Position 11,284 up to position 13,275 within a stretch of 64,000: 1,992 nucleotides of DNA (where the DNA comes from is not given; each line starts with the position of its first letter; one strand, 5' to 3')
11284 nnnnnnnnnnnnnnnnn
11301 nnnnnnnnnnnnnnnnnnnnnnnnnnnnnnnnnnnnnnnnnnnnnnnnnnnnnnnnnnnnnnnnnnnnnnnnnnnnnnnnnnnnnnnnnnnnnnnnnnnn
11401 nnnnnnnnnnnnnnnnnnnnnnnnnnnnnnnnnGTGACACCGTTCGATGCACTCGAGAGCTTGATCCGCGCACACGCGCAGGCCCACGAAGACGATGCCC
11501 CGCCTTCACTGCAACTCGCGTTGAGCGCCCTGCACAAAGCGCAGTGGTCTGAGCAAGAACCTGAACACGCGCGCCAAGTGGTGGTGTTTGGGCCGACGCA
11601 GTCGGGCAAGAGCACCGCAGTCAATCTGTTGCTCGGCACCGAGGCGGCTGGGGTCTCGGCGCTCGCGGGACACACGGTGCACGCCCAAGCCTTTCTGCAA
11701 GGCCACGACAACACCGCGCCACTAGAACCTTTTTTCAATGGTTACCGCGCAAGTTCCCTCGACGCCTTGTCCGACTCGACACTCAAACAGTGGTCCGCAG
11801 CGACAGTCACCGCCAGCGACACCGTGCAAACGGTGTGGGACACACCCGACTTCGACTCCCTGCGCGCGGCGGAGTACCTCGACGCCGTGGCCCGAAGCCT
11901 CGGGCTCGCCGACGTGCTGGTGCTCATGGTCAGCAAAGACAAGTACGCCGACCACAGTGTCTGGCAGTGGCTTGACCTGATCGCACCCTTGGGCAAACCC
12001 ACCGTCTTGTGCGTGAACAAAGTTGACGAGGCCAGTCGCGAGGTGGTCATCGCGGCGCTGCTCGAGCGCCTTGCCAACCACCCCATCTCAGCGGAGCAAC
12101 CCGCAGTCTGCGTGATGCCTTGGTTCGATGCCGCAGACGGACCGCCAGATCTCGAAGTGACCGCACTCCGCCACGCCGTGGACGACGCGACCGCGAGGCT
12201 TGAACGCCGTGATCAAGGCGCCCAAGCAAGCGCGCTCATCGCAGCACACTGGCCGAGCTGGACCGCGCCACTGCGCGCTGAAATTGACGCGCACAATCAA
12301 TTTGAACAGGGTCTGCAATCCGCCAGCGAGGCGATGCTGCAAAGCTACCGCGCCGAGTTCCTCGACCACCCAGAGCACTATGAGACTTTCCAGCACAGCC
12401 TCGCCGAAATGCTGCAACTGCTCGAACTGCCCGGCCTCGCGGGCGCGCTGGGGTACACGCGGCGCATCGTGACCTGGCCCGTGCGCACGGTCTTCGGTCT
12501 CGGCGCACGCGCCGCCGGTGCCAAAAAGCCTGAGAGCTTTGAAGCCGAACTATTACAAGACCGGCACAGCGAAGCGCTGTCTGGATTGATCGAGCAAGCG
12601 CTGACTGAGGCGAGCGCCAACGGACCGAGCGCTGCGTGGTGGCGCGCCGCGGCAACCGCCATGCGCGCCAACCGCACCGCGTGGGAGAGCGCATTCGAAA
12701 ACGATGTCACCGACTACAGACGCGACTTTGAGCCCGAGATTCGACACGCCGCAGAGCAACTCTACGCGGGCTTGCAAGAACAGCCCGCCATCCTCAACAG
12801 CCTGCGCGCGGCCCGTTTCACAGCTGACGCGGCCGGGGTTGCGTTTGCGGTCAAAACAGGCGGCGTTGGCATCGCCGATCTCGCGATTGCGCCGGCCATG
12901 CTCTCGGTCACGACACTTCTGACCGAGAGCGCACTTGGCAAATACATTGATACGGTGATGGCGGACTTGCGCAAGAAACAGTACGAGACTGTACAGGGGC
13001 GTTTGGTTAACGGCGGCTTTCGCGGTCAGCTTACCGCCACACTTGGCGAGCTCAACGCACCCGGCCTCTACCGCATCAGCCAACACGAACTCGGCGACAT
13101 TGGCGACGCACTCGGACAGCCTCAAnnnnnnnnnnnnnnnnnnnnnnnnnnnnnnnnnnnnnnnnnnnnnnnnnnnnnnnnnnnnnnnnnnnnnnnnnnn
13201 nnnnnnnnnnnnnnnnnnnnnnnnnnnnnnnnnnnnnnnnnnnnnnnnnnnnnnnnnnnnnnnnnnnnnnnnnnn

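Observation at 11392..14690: Translationally coupled pair of paralogous large GTPases, the second membrane-anchored, wedged between ubiA and comF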

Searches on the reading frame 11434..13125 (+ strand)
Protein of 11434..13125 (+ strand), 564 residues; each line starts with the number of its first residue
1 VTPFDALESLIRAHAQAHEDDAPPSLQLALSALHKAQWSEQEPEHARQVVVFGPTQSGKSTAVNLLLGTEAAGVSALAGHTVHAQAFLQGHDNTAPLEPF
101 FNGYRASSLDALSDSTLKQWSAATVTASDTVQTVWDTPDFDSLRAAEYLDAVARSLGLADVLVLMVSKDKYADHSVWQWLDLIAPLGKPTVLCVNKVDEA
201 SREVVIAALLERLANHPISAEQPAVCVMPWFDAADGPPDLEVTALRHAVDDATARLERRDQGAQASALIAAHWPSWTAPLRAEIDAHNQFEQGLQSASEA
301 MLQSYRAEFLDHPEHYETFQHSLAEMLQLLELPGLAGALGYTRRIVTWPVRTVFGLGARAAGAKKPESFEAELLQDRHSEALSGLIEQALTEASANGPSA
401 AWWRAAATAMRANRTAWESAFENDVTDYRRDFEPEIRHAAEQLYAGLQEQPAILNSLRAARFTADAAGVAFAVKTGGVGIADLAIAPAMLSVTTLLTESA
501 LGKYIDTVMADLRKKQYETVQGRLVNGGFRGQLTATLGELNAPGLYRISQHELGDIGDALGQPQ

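Call 3: search_protein_families(library=pfam, proteins=[window:11434-13125:+], max_evalue=1)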
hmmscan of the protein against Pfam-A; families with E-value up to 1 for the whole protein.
window:11434-13125:+ (564 aa): 8 families
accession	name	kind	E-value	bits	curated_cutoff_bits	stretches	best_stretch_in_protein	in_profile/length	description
PF01926.29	MMR_HSR1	-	1.2e-06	29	21.9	1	48-196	1-113/113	50S ribosome-binding GTPase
PF00009.33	GTP_EFTU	-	2.6e-05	24.3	26.5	1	46-202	3-136/188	Elongation factor Tu GTP binding domain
PF13191.12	AAA_16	-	0.002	19.1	32.6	1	45-212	24-158/167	AAA ATPase domain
PF02421.24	FeoB_N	-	0.0052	16.8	27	0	48-86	2-39/156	Ferrous iron transport protein B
PF00350.29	Dynamin_N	-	0.021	15.3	27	1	49-72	1-24/168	Dynamin family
PF01580.24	FtsK_SpoIIIE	-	0.023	14.6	24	1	41-67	34-60/221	FtsK/SpoIIIE family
PF03193.22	RsgA_GTPase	-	0.098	12.9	30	0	46-77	106-137/174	RsgA GTPase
PF04548.22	AIG1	-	0.17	11.7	27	1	48-71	2-25/212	AIG1 family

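Call 4: search_protein_families(library=ncbifam, proteins=[window:11434-13125:+], max_evalue=1)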
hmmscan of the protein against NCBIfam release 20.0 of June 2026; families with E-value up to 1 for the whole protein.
window:11434-13125:+ (564 aa): 15 families
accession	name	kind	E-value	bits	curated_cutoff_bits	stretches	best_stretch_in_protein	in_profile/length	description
TIGR03594.1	GTPase_EngA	equivalog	3.5e-09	36.2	306.7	2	146-221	67-144/432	ribosome biogenesis GTPase Der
NF000908.1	PRK00089.1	equivalog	2.1e-06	27.3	237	2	128-215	48-138/291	GTPase Era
TIGR03918.1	GTP_HydF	equivalog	3.4e-05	22.9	325.55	1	47-82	8-43/392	[FeFe] hydrogenase H-cluster maturation GTPase HydF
TIGR00231.1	small_GTP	domain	3.7e-05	23.6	42.5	1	47-217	4-143/164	GTP-binding protein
TIGR00436.1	era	equivalog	3.9e-05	23.1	116.25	2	49-83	3-37/270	GTPase Era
NF007071.0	PRK09518.1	equivalog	0.00018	20.2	953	2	39-81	264-306/706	bifunctional cytidylate kinase/GTPase Der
NF009379.0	PRK12740.1-3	equivalog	0.00022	19.9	513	1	42-222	4-161/674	elongation factor G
NF002828.0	PRK03003.1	equivalog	0.00084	18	631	1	26-83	193-250/477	ribosome biogenesis GTPase Der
NF003661.0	PRK05291.1-3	equivalog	0.0012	18.2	380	1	47-81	217-251/448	tRNA uridine-5-carboxymethylaminomethyl(34) synthesis GTPase MnmE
TIGR03598.1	GTPase_YsxC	equivalog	0.0073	16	124.45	1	39-88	11-61/186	ribosome biogenesis GTP-binding protein YihA/YsxC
TIGR03156.1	GTP_HflX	equivalog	0.054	12.4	216.75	1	35-222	178-336/351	GTPase HflX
TIGR03596.1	GTPase_YlqF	equivalog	0.13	11.6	208.2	1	44-86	116-158/276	ribosome biogenesis GTPase YlqF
TIGR00450.1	mnmE_trmE_thdF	equivalog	0.15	11.1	252.6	1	44-81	207-244/446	tRNA uridine-5-carboxymethylaminomethyl(34) synthesis GTPase MnmE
NF009381.0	PRK12740.1-5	subfamily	0.18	10.1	583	0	123-223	67-164/692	elongation factor G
NF003255.0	PRK04213.1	equivalog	0.23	10.8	164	0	40-70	3-33/204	GTP-binding protein EngB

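Call 8: search_protein_families(library=padloc, proteins=[window:11434-13125:+], max_evalue=1)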
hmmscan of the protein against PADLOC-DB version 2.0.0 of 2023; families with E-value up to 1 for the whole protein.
window:11434-13125:+ (564 aa): 2 families
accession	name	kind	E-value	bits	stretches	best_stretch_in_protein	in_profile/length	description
PDLC03839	LeoA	-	7.8e-09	33.1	2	134-227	107-214/559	-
PDLC04140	mad8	-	0.039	11.4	1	47-70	28-51/314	mads_8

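Call 10: search_solved_structures(query=window:11434-13125:+, max_evalue=1)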
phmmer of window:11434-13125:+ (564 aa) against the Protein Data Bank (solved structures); distinct sequences matched with E-value up to 1: 5.
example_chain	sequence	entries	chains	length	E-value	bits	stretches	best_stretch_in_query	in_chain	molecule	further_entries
3iev_A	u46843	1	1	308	0.001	21.5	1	148-219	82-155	GTP-binding protein era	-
3r9w_A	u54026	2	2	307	0.001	21.4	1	148-219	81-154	GTPase Era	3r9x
7c1o_A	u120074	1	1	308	0.0012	21.3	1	149-219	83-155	GTPase Era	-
2gj8_A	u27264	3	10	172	0.26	13.5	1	45-83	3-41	tRNA modification GTPase trmE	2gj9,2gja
7am2_BU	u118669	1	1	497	0.33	13.2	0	129-203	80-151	GTPase Der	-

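Call 11: find_homologous_proteins(query=window:11434-13125:+)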
Query window:11434-13125:+ (564 aa): 807 proteins with E <= 0.001 among 8000 candidates; the best 120 are listed.
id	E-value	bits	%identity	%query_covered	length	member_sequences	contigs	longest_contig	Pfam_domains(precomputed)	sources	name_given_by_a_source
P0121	0.0e+0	1247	100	100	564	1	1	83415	PF01926.30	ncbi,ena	-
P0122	4.3e-262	889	73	100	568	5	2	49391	PF01926.30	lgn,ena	-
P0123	5.8e-227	773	66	96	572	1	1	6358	PF01926.30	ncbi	ncbi:MAG: GTPase domain-containing protein [Pseudomonadota bacterium]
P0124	7.2e-223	760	65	96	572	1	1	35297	PF01926.30,PF00009.34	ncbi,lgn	ncbi:MAG: GTPase domain-containing protein [Pseudomonadota bacterium]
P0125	1.7e-221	755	63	99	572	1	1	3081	PF01926.30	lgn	-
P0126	3.9e-205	701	60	96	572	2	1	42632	PF01926.30,PF00009.34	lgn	-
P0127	2.7e-150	520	49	95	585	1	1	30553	PF01926.30,PF00009.34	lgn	-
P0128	1.4e-149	518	48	96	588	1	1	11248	PF01926.30,PF00009.34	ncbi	ncbi:MAG: GTPase [Granulosicoccaceae bacterium]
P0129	7.9e-149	515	49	96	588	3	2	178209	PF01926.30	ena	-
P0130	7.4e-148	512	49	96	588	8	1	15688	PF01926.30,PF00009.34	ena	-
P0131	1.6e-147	511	49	95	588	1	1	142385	PF01926.30,PF00009.34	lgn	-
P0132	1.7e-147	511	48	96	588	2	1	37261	PF01926.30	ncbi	-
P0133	1.7e-147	511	47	96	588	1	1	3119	PF01926.30,PF00009.34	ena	-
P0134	3.2e-147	510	47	96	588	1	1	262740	PF01926.30,PF00009.34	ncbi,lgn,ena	-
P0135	3.4e-135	470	73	53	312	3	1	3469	-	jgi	-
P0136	2.4e-122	428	39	95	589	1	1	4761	PF01926.30,PF00350.30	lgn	-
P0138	5.7e-121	423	42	93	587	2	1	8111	PF01926.30,PF00350.30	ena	-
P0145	1.9e-117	412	39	94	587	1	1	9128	PF01926.30,PF00350.30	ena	-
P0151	3.5e-115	404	43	88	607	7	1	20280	PF01926.30,PF00350.30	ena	-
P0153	9.8e-115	403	41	89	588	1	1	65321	PF01926.30,PF00009.34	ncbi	ncbi:MAG: GTPase [Gammaproteobacteria bacterium]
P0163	1.2e-112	396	40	92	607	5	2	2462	PF01926.30,PF00350.30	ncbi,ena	-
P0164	3.8e-112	394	39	91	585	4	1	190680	PF01926.30,PF00350.30,PF00009.34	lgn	-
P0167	1.3e-111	392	43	88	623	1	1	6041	PF01926.30,PF00350.30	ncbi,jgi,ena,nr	ncbi:MAG: hypothetical protein H6R26_608 [Proteobacteria bacterium]|nr:hypothetical protein [Pseudom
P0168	1.4e-111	392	40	95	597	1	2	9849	PF01926.30,PF00350.30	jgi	-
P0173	3.3e-111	391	41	91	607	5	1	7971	PF01926.30,PF00350.30,PF00009.34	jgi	jgi:GTPase SAR1 family protein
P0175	6.1e-111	390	42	89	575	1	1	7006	PF01926.30,PF00350.30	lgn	-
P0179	1.8e-110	389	41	95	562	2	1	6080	PF01926.30,PF00350.30,PF00009.34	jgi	jgi:hypothetical protein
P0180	1.9e-110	389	40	94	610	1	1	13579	PF01926.30,PF00350.30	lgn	-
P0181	2.4e-110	388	41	91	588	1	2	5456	PF01926.30,PF00350.30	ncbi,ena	-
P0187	1.7e-109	385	40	90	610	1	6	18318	PF01926.30,PF00350.30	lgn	-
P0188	2.1e-109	385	41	94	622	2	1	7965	PF01926.30,PF00350.30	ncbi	-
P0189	3.0e-109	385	40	88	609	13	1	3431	PF01926.30,PF00350.30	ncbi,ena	-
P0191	7.1e-109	383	41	88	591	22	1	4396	PF01926.30,PF00350.30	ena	-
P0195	1.4e-108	382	40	88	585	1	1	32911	PF01926.30,PF00350.30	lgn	-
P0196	1.9e-108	382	38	92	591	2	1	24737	PF01926.30,PF00350.30,PF00009.34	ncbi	-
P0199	2.9e-108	381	39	96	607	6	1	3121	PF01926.30,PF00350.30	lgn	-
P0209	7.9e-108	380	40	88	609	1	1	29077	PF01926.30,PF00350.30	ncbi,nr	ncbi:MAG: 50S ribosome-binding GTPase [Methylococcaceae bacterium]|nr:50S ribosome-binding GTPase [M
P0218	2.2e-107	379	41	90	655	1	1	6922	PF01926.30,PF00350.30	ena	-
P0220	3.4e-107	378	40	92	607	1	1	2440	PF01926.30,PF00350.30,PF00009.34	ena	-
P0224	5.3e-107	377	37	96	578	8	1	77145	PF01926.30,PF00350.30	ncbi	-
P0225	5.4e-107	377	41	93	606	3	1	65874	PF01926.30,PF00350.30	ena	-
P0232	7.5e-107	377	39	94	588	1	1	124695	PF01926.30,PF00350.30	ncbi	ncbi:MAG: GTPase [Gammaproteobacteria bacterium]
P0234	9.7e-107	376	38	94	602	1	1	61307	PF01926.30,PF00350.30,PF00009.34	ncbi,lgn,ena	-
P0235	9.9e-107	376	40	88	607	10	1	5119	PF01926.30,PF00350.30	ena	-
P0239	1.3e-106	376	40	90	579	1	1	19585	PF01926.30,PF00350.30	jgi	-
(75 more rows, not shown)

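Call 19: search_solved_structures(query=A2, max_evalue=1, show_alignments=2)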
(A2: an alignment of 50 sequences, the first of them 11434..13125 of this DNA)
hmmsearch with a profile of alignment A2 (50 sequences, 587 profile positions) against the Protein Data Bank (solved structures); distinct sequences matched with E-value up to 1: 102 (the best 60 are shown).
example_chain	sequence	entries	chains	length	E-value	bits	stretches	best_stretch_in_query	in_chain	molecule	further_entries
9bs0_W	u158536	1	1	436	1.5e-07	33.7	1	49-105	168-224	GTPase Der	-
4dcs_A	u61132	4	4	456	2.4e-07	33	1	49-103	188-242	GTP-BINDING PROTEIN ENGA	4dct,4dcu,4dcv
2hjg_A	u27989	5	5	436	3.3e-07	32.5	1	49-103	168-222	GTP-binding protein engA | GTPase Der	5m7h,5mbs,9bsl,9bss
7am2_BU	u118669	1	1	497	9.1e-07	31.1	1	32-80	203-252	GTPase Der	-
6xrs_A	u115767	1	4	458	5.1e-06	28.6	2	46-92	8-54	GTPase Der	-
7c1o_A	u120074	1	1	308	5.6e-06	28.5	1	56-91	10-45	GTPase Era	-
3iev_A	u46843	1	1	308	5.9e-06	28.4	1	56-91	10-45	GTP-binding protein era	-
3r9w_A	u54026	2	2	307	6.4e-06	28.3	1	56-91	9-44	GTPase Era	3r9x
1mky_A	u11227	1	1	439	6.7e-06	28.2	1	54-94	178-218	Probable GTP-binding protein engA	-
5dn8_A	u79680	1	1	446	6.4e-05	25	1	58-95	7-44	GTPase Der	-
7aoi_XL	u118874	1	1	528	7.8e-05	24.7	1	49-79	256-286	GTP-binding protein, putative,mt-EngA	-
6yxx_EA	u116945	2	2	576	0.00011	24.3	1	49-79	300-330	mt-EngA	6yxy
3j8g_X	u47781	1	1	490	0.001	21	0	53-91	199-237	GTPase Der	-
5ucv_A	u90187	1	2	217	0.0013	20.7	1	44-101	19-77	Probable GTP-binding protein EngB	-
5kh0_A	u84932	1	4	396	0.0021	19.9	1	58-94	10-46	Small GTP-binding protein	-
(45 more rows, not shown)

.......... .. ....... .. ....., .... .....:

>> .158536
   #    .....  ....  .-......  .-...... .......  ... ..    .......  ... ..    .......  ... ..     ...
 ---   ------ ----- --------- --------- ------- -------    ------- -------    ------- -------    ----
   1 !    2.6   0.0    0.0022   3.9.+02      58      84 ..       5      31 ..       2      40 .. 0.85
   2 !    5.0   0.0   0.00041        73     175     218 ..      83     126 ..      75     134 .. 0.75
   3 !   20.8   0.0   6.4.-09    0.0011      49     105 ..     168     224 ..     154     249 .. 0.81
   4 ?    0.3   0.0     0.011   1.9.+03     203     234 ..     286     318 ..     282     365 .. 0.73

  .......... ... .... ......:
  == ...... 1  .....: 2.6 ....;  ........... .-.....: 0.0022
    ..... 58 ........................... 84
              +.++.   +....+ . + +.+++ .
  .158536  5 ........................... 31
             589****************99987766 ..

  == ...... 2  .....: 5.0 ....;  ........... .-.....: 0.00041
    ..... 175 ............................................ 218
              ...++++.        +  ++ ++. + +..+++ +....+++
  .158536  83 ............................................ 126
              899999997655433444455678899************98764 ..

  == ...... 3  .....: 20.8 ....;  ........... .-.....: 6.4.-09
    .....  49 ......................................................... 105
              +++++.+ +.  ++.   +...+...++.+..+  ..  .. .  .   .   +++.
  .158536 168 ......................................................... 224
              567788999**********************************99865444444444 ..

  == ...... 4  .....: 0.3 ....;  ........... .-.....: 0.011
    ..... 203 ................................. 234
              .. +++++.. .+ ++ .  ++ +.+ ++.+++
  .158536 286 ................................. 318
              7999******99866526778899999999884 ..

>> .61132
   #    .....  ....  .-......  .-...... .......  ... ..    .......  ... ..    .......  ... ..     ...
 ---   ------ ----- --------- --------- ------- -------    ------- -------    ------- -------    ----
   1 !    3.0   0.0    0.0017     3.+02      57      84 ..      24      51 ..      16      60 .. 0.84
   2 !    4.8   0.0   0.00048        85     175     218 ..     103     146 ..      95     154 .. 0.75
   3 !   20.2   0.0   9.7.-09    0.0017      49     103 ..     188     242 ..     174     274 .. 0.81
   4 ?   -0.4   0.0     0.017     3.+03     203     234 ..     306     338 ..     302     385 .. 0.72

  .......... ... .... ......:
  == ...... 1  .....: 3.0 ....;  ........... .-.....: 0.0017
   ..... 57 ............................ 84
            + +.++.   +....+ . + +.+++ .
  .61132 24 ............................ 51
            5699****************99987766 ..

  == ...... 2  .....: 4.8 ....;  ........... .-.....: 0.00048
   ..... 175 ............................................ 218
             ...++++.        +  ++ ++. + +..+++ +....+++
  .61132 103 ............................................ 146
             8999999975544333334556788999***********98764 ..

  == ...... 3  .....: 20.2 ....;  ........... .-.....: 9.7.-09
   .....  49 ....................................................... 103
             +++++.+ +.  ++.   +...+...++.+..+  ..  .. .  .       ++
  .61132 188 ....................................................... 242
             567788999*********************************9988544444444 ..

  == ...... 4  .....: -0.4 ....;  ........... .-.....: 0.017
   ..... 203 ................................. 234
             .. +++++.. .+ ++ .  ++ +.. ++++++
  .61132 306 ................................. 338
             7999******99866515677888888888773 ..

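Call 30: predict_structure(alignment_id=A2)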
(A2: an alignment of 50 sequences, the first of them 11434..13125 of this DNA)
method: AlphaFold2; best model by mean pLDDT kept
length: 564 residues; sequences in the alignment: 50
mean_pLDDT: 86.3   pTM: 0.82
mean pLDDT of the five models: 86.3, 86.0, 84.8, 84.8, 84.4
residues with pLDDT >= 90: 383; 70-90: 97; 50-70: 29; < 50: 55
segments of 3 or more residues with pLDDT < 50: 76-79, 335-359, 467-488
pLDDT, mean of each block of 10 residues (from residue 1): 97 89 93 98 96 92 93 62 92 95 93 90 87 95 87 97 95 93 95 93 92 86 91 89 96 93 97 96 97 98 97 85 80 48 40 43 65 97 98 96 98 97 96 94 88 74 53 41 45 58 88 97 97 95 94 98 87
secondary structure, 60 per line:
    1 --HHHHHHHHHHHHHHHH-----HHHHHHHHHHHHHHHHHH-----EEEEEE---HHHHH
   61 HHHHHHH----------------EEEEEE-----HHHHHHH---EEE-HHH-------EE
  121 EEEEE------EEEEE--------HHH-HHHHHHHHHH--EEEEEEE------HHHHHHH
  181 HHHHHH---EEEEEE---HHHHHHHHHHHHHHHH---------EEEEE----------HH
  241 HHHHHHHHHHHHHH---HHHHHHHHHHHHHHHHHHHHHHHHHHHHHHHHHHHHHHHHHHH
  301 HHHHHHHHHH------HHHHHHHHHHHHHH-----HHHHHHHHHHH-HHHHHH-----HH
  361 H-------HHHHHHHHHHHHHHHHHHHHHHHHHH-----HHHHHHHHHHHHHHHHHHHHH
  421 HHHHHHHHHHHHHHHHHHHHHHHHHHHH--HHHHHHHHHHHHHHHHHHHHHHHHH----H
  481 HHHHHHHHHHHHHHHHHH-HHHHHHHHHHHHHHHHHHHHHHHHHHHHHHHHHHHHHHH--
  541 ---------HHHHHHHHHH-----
elements in order: H3-18 H24-41 E47-52 H56-67 E84-89 H95-101 E105-107 E119-125 E132-136 H149-158 E161-167 H174-186 E190-195 H199-214 E224-228 H239-254 H258-310 H317-330 H336-346 H348-353 H369-394 H400-448 H451-475 H480-498 H500-538 H550-559

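Call 61: find_encoding_contigs(protein=P0121, flank=2000, max_places=2)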
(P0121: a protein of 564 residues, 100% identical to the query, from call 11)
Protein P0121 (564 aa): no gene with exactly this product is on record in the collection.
